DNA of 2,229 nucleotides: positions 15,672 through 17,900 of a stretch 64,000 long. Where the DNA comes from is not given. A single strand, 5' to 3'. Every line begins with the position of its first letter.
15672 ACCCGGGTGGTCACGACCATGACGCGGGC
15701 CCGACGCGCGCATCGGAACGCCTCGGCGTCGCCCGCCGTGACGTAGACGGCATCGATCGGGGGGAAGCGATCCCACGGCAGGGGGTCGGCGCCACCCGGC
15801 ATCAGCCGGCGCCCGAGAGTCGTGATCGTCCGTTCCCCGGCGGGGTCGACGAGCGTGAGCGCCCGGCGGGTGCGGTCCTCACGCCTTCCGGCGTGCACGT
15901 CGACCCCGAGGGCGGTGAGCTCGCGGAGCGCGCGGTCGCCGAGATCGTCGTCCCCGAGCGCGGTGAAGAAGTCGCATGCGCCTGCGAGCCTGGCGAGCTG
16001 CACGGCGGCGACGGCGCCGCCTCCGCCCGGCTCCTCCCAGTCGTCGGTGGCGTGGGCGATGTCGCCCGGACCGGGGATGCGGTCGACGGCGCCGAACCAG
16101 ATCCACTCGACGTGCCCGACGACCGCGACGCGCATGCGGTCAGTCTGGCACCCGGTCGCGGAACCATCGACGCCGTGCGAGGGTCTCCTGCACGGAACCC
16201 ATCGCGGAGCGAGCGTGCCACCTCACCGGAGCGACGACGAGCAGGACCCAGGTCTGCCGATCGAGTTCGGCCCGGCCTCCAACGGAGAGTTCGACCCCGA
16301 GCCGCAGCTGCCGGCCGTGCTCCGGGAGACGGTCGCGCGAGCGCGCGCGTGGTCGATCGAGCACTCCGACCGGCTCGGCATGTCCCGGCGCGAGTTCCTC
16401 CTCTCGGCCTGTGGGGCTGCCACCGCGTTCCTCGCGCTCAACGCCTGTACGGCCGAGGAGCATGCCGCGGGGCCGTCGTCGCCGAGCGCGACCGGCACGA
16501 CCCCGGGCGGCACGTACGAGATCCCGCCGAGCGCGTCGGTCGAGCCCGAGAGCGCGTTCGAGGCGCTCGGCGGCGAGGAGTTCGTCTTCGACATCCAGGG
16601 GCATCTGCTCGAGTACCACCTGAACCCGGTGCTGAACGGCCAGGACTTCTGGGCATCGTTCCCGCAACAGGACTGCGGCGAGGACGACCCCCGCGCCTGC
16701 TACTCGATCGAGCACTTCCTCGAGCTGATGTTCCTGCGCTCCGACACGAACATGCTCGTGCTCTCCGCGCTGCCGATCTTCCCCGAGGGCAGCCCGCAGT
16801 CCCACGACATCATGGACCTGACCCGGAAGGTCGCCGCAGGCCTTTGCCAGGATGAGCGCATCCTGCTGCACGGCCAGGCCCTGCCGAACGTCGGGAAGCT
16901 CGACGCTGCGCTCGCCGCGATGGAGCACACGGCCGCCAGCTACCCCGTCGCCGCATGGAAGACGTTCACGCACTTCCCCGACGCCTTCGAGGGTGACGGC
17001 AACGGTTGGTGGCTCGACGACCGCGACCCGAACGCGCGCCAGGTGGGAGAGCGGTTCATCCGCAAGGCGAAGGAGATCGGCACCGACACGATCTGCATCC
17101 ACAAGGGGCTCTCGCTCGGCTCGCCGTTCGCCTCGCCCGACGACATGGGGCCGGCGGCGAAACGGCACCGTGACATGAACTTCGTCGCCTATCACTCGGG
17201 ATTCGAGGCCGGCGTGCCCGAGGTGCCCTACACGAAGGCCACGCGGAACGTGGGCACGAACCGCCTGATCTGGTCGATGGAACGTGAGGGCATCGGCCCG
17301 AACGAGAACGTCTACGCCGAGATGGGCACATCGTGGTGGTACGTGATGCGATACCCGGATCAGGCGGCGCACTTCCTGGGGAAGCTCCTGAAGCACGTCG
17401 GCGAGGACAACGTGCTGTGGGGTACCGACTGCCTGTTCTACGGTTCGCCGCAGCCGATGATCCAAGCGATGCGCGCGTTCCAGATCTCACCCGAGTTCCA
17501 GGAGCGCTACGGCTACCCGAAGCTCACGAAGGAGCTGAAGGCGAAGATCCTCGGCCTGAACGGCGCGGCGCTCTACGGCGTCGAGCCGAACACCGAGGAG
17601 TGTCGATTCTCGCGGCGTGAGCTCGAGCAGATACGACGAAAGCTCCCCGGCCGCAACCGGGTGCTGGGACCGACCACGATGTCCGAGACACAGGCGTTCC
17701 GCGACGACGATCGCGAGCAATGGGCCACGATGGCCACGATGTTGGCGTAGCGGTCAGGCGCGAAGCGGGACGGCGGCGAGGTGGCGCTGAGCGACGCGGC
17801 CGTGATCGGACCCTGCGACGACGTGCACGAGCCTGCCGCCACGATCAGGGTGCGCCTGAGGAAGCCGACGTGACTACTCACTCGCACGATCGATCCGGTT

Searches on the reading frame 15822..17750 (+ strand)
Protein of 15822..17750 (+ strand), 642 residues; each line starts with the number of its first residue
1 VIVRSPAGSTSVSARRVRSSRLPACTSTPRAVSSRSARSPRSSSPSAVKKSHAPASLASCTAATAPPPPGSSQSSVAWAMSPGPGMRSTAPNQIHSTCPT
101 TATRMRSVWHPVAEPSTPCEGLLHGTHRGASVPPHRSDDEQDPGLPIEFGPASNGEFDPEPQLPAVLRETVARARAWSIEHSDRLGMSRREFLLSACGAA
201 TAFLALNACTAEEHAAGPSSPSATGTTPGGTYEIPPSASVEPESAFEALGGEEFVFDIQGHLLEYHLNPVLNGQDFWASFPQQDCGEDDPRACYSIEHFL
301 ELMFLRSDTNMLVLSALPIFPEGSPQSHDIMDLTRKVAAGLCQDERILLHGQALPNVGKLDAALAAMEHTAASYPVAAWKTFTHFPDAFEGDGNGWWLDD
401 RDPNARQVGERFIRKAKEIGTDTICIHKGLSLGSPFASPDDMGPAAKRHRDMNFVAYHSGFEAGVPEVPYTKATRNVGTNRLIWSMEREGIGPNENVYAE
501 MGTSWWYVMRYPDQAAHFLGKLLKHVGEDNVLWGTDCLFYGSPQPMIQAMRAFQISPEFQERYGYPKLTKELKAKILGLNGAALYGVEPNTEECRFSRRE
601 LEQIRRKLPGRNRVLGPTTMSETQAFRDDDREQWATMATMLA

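Call 49: search_protein_families(library=pfam, proteins=[window:15822-17750:+], max_evalue=0.001)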
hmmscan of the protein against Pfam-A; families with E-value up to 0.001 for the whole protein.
window:15822-17750:+ (642 aa): 1 family
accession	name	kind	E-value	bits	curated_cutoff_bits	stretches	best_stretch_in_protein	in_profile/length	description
PF04909.20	Amidohydro_2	-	2.2e-09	37.9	26.4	1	359-586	90-288/289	Amidohydrolase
